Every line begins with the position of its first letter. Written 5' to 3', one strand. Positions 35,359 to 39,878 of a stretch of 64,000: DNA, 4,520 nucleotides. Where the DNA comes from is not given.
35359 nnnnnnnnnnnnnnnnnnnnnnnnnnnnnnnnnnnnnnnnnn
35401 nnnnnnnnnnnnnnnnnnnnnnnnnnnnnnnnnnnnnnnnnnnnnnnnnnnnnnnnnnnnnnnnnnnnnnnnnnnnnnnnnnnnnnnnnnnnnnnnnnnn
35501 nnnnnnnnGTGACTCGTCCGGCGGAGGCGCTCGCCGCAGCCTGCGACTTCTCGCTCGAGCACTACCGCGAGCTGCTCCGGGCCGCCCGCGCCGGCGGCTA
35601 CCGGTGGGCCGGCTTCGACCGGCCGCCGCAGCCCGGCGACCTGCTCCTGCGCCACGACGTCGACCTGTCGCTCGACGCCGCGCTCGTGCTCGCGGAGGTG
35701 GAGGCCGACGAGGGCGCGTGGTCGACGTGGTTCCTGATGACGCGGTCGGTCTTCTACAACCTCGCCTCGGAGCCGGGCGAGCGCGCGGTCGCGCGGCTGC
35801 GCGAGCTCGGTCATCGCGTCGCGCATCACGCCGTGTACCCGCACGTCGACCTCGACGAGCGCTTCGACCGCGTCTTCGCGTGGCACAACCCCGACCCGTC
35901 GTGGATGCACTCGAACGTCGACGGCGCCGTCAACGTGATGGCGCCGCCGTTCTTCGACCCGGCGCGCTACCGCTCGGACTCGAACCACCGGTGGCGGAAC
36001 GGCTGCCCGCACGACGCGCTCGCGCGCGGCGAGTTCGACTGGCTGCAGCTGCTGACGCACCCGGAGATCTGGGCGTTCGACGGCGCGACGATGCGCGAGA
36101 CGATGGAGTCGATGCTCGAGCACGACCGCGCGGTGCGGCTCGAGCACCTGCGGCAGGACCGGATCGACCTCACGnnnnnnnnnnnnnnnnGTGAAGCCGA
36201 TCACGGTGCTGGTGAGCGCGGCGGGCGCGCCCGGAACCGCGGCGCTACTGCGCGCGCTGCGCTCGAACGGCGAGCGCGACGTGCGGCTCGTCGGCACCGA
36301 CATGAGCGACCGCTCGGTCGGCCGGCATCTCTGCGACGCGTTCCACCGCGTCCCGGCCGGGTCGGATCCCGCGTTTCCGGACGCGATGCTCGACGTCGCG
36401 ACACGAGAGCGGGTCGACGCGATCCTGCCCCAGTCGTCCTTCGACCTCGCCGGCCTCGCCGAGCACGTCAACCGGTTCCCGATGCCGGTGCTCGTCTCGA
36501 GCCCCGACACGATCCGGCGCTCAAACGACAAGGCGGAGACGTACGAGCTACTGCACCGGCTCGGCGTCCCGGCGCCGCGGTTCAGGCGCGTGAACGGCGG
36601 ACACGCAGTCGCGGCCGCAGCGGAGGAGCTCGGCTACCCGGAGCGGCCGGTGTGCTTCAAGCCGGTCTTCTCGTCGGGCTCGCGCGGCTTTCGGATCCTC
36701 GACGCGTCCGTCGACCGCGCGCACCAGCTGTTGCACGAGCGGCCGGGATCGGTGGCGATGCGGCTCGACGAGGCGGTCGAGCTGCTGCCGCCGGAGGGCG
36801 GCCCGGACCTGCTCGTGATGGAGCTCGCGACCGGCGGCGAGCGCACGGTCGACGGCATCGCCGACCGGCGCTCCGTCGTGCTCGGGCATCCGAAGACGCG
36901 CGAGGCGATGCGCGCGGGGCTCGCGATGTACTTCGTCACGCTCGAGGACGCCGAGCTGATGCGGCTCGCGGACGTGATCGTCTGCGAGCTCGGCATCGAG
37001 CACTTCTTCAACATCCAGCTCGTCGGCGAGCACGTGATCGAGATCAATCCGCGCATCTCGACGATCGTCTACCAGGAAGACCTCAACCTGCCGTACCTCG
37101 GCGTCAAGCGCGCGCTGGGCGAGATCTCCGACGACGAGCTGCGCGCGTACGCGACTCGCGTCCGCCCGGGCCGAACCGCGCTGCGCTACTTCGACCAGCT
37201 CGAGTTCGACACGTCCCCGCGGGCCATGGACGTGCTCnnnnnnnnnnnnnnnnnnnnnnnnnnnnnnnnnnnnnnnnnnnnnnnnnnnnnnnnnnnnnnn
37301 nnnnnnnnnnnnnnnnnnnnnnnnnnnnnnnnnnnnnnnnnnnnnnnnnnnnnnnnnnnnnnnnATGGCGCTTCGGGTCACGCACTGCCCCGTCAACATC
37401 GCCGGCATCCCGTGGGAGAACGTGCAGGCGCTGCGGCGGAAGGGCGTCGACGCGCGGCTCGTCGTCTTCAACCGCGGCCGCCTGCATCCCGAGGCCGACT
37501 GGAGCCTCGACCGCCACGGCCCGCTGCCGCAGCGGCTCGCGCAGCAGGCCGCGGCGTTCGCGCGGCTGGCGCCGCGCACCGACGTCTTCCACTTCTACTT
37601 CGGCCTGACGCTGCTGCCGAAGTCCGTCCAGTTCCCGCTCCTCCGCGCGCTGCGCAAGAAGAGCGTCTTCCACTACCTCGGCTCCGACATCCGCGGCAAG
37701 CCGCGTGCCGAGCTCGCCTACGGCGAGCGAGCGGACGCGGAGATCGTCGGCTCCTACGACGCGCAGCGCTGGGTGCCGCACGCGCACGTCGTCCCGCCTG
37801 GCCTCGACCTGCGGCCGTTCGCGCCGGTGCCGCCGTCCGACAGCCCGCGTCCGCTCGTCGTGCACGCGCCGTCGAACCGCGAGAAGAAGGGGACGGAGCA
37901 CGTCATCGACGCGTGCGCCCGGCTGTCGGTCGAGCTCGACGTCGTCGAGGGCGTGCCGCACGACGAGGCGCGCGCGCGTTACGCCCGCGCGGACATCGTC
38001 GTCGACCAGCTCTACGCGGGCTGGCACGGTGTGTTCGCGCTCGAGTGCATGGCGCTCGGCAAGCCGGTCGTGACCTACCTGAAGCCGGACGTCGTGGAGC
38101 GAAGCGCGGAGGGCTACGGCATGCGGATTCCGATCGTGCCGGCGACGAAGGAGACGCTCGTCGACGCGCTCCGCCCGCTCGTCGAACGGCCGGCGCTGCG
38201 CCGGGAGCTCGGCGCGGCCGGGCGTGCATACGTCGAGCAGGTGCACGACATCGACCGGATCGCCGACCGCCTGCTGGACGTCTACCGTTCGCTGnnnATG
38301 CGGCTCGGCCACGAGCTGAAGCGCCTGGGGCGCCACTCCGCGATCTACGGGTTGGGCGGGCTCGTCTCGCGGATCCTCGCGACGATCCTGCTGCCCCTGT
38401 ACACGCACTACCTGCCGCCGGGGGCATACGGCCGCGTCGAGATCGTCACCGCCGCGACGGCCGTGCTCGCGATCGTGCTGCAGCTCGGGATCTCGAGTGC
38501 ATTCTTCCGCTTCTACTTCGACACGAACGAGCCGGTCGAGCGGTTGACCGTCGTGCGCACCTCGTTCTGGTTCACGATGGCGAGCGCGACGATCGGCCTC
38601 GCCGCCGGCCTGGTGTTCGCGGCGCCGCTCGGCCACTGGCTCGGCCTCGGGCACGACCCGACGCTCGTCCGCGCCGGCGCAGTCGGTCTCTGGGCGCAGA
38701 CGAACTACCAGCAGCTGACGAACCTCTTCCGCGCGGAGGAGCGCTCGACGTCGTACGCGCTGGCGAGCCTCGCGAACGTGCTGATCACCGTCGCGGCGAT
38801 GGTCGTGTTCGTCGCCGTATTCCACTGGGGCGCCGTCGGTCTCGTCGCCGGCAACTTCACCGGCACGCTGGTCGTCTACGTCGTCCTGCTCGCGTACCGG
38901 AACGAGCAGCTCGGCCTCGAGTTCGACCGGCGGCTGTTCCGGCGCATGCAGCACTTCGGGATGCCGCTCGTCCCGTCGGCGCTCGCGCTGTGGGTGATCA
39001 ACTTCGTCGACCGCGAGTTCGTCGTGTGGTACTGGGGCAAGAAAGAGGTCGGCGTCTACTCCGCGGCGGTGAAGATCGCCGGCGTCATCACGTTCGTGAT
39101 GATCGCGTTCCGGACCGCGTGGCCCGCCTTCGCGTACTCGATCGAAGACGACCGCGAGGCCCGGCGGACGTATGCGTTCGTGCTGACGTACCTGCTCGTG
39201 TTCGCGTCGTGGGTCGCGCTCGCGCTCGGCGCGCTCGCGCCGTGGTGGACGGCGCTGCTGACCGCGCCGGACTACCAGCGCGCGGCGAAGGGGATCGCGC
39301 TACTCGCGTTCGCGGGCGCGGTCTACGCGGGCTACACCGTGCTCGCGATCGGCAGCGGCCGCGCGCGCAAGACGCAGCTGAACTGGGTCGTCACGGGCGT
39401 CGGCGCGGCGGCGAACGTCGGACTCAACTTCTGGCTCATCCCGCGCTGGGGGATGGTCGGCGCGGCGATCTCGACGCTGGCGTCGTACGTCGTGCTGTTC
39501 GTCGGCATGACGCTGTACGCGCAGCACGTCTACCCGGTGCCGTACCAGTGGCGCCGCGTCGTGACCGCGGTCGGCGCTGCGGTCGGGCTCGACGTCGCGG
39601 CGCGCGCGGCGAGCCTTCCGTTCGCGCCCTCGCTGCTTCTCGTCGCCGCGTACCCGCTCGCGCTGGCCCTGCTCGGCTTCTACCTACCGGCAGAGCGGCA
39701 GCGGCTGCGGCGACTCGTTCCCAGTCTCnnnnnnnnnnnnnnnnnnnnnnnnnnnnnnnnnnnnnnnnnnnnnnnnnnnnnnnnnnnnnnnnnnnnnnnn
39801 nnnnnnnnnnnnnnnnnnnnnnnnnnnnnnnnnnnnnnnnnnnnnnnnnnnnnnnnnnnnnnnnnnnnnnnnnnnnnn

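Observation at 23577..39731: Four ATP-grasp ligase paralogues inside a glycan locus: peptide- or amide-decorated polysaccharide?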

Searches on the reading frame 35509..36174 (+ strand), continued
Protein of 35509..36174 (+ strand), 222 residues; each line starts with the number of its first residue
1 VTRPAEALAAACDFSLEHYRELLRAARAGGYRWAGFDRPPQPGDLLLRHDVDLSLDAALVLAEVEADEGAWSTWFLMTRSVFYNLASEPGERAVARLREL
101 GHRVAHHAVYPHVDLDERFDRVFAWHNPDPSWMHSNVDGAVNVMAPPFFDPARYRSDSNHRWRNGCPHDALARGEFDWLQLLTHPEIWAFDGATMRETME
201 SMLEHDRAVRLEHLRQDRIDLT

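Call 90: find_encoding_contigs(protein=P0375, flank=8000, max_places=3)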
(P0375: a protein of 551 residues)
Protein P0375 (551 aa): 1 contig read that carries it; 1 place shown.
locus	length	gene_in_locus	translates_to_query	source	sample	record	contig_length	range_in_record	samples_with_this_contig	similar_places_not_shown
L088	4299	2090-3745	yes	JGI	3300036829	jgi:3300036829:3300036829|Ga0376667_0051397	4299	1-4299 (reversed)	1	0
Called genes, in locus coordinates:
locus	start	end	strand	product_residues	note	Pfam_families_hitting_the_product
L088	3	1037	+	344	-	?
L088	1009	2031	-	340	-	PF13489:Methyltransf_23, PF08241:Methyltransf_11, PF08242:Methyltransf_12, PF13649:Methyltransf_25, PF13847:Methyltransf_31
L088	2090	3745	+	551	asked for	PF04613:LpxD (faint), PF25084:LbH_EIF2B (faint), PF25087:GMPPB_C (faint), PF14602:Hexapep_2 (faint), PF00132:Hexapep (weak)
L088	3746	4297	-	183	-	?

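Call 91: find_encoding_contigs(protein=P0243, flank=8000, max_places=3)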
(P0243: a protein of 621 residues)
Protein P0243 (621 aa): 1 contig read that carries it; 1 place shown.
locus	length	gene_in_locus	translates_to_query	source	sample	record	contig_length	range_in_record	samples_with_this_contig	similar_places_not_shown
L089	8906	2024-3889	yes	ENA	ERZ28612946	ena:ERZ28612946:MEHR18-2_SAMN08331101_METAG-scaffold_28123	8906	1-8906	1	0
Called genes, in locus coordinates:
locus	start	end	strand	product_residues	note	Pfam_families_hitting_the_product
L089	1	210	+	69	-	?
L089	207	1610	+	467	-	-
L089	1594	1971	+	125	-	-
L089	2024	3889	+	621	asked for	PF18130:ATPgrasp_N, PF22660:RS_preATP-grasp-like (faint), PF02222:ATP-grasp (weak), PF02786:CPSase_L_D2 (weak), PF18603:LAL_C2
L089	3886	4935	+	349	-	PF21360:PylC-like_N, PF15632:ATPgrasp_Ter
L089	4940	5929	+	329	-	PF00534:Glycos_transf_1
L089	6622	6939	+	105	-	PF04321:RmlD_sub_bind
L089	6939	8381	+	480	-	PF01943:Polysacc_synt, PF13440:Polysacc_synt_3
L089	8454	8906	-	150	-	?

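Call 92: find_encoding_contigs(protein=P0310, flank=7000, max_places=3)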
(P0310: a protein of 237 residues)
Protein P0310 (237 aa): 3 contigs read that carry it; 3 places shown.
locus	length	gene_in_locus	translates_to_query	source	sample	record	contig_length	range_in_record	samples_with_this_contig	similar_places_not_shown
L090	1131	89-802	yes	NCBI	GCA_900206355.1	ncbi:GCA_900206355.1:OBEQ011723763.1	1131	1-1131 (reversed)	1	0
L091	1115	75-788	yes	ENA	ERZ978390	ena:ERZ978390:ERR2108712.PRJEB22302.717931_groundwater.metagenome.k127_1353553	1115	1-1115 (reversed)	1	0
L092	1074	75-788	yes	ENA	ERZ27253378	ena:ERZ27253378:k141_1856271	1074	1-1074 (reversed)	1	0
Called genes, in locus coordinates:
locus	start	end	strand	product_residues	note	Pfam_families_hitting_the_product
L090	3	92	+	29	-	?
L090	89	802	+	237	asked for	-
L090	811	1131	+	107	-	?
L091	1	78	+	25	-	?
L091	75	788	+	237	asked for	-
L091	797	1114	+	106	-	?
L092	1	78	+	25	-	?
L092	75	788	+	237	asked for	-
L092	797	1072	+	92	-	?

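Call 93: find_encoding_contigs(protein=P0346, flank=7000, max_places=3)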
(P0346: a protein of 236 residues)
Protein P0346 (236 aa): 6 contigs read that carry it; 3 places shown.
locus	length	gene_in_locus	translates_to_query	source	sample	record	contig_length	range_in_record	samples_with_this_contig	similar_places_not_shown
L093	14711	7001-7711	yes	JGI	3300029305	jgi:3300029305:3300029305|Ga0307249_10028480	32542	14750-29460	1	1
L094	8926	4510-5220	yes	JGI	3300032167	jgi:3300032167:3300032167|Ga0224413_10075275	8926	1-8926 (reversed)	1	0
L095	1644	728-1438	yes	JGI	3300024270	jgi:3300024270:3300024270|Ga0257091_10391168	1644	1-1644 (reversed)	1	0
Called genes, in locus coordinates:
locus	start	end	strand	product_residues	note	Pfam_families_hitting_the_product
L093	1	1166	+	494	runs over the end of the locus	-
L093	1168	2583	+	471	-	PF01943:Polysacc_synt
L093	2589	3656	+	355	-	PF04230:PS_pyruv_trans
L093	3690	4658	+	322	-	PF00535:Glycos_transf_2, PF10111:Glyco_tranf_2_2 (weak), PF13506:Glyco_transf_21 (weak), PF13641:Glyco_tranf_2_3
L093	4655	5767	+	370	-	PF13439:Glyco_transf_4, PF20706:GT4-conflict, PF00534:Glycos_transf_1, PF13692:Glyco_trans_1_4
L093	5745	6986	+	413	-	PF04932:Wzy_C (weak)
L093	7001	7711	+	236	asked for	-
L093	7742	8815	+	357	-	PF01408:GFO_IDH_MocA, PF02894:GFO_IDH_MocA_C, PF22725:GFO_IDH_MocA_C3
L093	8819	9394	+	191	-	PF25084:LbH_EIF2B, PF00132:Hexapep, PF25087:GMPPB_C, PF14602:Hexapep_2 (weak), PF00132:Hexapep (weak)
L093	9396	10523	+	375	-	PF01041:DegT_DnrJ_EryC1, PF00155:Aminotran_1_2 (weak)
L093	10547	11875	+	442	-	PF01210:NAD_Gly3P_dh_N (faint), PF03721:UDPG_MGDP_dh_N, PF00984:UDPG_MGDP_dh, PF03720:UDPG_MGDP_dh_C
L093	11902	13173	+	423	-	PF14907:NTP_transf_5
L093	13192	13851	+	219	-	PF08942:DUF1919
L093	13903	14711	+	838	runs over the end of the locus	PF13306:LRR_5, PF13855:LRR_8 (faint), PF13306:LRR_5, PF00963:Cohesin, PF00404:Dockerin_1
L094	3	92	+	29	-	?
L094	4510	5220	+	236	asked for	-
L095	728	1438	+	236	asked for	-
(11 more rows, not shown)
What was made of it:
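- A distant member sits in a WbpA/B/D/E-type diamino-sugar locus (call 93).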

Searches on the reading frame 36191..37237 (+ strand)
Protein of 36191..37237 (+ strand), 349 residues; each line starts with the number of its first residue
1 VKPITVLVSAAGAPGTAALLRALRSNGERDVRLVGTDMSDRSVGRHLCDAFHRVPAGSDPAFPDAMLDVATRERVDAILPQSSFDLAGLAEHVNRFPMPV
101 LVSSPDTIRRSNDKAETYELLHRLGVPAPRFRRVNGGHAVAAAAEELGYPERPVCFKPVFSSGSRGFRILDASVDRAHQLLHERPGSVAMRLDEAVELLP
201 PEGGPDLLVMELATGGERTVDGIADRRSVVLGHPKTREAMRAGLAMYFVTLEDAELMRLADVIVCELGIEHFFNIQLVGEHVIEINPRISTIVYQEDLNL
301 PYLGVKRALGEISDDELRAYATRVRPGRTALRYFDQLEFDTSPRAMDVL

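Call 6: search_protein_families(library=pfam, proteins=[window:36191-37237:+], max_evalue=0.01)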
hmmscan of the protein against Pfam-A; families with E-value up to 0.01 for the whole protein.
window:36191-37237:+ (349 aa): 3 families
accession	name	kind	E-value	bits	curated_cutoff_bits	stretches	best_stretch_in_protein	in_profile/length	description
PF15632.11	ATPgrasp_Ter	-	5.4e-10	39.6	29.1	1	205-315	3-114/131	ATP-grasp in the biosynthetic pathway with Ter operon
PF21360.3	PylC-like_N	-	3.4e-06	27.6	27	1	20-96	13-88/96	PylC-like, N-terminal domain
PF02655.19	ATP-grasp_3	-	4e-06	27.4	23.2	1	112-291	2-159/160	ATP-grasp domain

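Call 17: search_solved_structures(query=window:36191-37237:+, max_evalue=0.01)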
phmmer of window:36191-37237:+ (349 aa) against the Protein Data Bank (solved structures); distinct sequences matched with E-value up to 0.01: 6.
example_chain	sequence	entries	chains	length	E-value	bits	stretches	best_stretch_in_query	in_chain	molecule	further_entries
1bxr_A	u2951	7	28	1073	1.1e-05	27.8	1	66-290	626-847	CARBAMOYL-PHOSPHATE SYNTHASE | CARBAMOYL PHOSPHATE SYNTHETASE: LARGE SUBUNIT | CARBAMOYL PHOSPHATE SYNTHETASE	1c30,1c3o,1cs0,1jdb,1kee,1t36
1ce8_A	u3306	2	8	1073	1.9e-05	27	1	66-290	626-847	PROTEIN (CARBAMOYL-PHOSPHATE SYNTHASE) | carbamoyl phosphate synthetase large chain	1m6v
1a9x_A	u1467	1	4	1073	0.00017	23.9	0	67-290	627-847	CARBAMOYL PHOSPHATE SYNTHETASE (LARGE CHAIN)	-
8f41_I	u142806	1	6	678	0.0034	19.6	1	21-178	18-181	3-methylcrotonyl-CoA carboxylase, alpha-subunit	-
8f3d_H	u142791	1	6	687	0.0034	19.6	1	21-178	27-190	3-methylcrotonyl-CoA carboxylase alpha-subunit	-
2pn1_A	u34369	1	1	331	0.0097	18.1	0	32-190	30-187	Carbamoylphosphate synthase large subunit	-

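Call 18: search_protein_families(library=ncbifam, proteins=[window:36191-37237:+], max_evalue=0.001)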
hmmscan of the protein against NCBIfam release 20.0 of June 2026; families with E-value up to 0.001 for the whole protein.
window:36191-37237:+ (349 aa): 14 families
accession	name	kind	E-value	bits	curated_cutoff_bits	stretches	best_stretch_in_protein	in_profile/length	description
NF009402.0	PRK12767.1-1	equivalog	8.7e-24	83.9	218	1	4-290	3-277/329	carbamoyl phosphate synthase-like protein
NF009405.0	PRK12767.1-4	equivalog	6e-21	74.8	390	1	6-289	3-266/320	carbamoyl phosphate synthase-like protein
NF009404.0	PRK12767.1-3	equivalog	1.6e-16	60.2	316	1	31-289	26-284/344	carbamoyl phosphate synthase-like protein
NF009406.0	PRK12767.1-5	equivalog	1.9e-11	43.7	271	1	6-290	5-272/327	carbamoyl phosphate synthase-like protein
NF005315.0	PRK06849.1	equivalog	5.1e-11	42.2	406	1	3-169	4-170/389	hypothetical protein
TIGR02144.1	LysX_arch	equivalog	1.9e-07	30.4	275.6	1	99-165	74-136/281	lysine biosynthesis protein LysX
TIGR01369.1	CPSaseII_lrg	equivalog_domain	1.9e-07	29.1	1027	1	63-290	618-842/1052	carbamoyl-phosphate synthase (glutamine-hydrolyzing) large subunit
NF009403.0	PRK12767.1-2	equivalog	2.5e-07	30.2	286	1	30-166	21-158/342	carbamoyl phosphate synthase-like protein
TIGR00768.1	rimK_fam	subfamily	2.9e-06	26.9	143.4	1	84-169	59-138/276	RimK family alpha-L-glutamate ligase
NF003671.0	PRK05294.1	equivalog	5.1e-06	24.4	599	1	67-291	619-840/1058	carbamoyl-phosphate synthase large subunit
NF053643.1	Ddl_archaea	equivalog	5.3e-06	25.6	500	1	30-166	22-154/367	putative pseudomurein biosynthesis ATP-grasp protein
NF009471.0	PRK12833.1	equivalog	6.2e-06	25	686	1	18-180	19-184/467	acetyl-CoA carboxylase biotin carboxylase subunit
NF002563.0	PRK02186.1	subfamily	8.8e-05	20.9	625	1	88-224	84-199/890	argininosuccinate lyase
NF010623.0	PRK14016.1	subfamily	9.7e-05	20.7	877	1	111-168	212-266/871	cyanophycin synthetase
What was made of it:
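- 36191..37240 (+): AG4, a small ATP-grasp of the PylC-N / ATPgrasp_Ter / "CPSase-like PRK12767" type. NCBIfam PRK12767 E 8.7e-24, below cut-off (call 18).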

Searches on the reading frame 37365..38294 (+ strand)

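Call 6: search_protein_families(library=pfam, proteins=[window:37365-38294:+], max_evalue=0.01)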
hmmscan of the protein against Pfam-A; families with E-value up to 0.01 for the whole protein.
window:37365-38294:+ (310 aa): 3 families
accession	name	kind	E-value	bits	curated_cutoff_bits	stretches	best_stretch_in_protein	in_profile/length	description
PF00534.26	Glycos_transf_1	-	2.4e-07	30.9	26.4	1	189-287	73-170/172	Glycosyl transferases group 1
PF13524.12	Glyco_trans_1_2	-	1.4e-06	28.8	25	1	193-305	31-144/144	Glycosyl transferase-like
PF13692.12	Glyco_trans_1_4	-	0.00036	21.2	27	1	192-273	62-140/142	Glycosyl transferases group 1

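Call 81: search_protein_families(library=ncbifam, proteins=[window:37365-38294:+], max_evalue=0.0001)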
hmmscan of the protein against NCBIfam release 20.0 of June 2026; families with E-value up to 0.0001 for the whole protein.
window:37365-38294:+ (310 aa): 7 families
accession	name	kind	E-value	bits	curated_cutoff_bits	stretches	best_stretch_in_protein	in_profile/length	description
NF053787.1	GlcN_PG_synth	equivalog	4e-07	29.2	480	1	203-310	256-359/361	N-acetylglucosaminyl phosphatidylglycerol synthase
NF041876.1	EPS_EpsE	equivalog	4.4e-07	29.5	400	1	187-302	274-388/389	exopolysaccharide biosynthesis GT4 family glycosyltransferase EpsE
TIGR02149.1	glgA_Coryne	subfamily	4.7e-07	29.3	302.4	1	197-309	272-389/391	glycogen synthase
NF038229.1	Glyco4_Geo_Pelo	equivalog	1e-06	28.1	400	1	177-309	207-335/338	GPMC system family 4 glycosyltransferase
TIGR03449.1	mycothiol_MshA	equivalog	3.4e-06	26.2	462.5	1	162-309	255-402/406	D-inositol-3-phosphate glycosyltransferase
TIGR04047.1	MSMEG_0565_glyc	hypoth_equivalog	1.9e-05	24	259.85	1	189-308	254-372/373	MSMEG_0565 family glycosyltransferase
TIGR03088.1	stp2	hypoth_equivalog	2.6e-05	23.4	409.05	1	225-309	289-372/374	TIGR03088 family PEP-CTERM/XrtA system glycosyltransferase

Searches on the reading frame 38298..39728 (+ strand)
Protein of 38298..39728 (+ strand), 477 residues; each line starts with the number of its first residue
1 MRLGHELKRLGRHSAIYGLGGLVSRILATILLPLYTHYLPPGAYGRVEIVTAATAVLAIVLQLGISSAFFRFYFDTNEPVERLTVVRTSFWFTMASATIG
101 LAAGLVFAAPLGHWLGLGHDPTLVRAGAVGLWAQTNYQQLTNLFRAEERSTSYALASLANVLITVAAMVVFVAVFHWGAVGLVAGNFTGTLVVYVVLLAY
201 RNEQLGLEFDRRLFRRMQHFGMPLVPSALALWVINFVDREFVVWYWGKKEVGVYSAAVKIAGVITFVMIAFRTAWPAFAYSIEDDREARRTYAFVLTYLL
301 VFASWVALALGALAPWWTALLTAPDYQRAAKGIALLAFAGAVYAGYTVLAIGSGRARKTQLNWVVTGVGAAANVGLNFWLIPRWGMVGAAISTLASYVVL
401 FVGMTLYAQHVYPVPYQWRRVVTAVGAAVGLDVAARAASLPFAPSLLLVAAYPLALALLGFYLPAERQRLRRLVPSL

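Call 6: search_protein_families(library=pfam, proteins=[window:38298-39728:+], max_evalue=0.01)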
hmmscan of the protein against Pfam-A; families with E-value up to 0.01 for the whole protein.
window:38298-39728:+ (477 aa): 2 families
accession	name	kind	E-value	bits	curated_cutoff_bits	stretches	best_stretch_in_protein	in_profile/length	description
PF01943.22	Polysacc_synt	-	2.9e-23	83.1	28.2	1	12-279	3-271/274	Polysaccharide biosynthesis protein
PF13440.11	Polysacc_synt_3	-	6.5e-20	72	23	1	39-321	6-283/293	Polysaccharide biosynthesis protein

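Call 81: search_protein_families(library=ncbifam, proteins=[window:38298-39728:+], max_evalue=0.0001)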
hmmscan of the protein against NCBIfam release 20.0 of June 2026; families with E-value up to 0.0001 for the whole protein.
window:38298-39728:+ (477 aa): 1 family
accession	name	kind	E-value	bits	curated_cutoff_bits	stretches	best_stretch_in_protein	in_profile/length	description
NF050818.1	PolSacchBiosHfsF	equivalog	1.7e-16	60.3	700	1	30-436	22-431/468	polysaccharide biosynthesis protein HfsF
